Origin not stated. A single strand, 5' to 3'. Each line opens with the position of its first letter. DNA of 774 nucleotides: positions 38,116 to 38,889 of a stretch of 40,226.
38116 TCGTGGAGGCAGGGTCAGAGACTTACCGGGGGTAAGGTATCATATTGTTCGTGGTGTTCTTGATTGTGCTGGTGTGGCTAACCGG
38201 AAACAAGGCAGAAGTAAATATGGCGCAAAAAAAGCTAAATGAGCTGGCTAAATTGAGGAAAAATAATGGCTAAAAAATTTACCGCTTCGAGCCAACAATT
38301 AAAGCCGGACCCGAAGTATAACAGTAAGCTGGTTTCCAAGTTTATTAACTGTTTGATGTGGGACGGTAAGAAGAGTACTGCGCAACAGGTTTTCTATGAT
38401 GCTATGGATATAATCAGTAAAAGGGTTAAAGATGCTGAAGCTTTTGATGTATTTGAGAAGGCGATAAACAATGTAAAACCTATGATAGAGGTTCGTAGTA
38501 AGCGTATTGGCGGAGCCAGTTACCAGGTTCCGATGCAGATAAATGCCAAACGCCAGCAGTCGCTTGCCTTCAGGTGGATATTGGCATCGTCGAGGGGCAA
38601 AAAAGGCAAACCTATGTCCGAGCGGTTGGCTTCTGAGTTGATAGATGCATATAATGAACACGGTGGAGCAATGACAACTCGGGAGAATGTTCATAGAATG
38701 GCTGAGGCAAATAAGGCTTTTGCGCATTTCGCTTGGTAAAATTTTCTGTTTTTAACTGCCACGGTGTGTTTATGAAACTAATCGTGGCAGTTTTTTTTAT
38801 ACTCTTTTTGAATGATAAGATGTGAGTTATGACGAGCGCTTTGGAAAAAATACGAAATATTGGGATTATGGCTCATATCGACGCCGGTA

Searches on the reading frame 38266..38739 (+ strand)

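Call 10: search_protein_families(library=pfam, proteins=[window:38266-38739:+], max_evalue=0.001)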
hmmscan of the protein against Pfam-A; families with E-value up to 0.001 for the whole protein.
window:38266-38739:+ (157 aa): 1 family
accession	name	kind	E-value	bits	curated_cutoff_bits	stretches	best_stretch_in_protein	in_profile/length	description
PF00177.27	Ribosomal_S7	-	8.5e-59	197.8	24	1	4-150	3-148/148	Ribosomal protein S7p/S5e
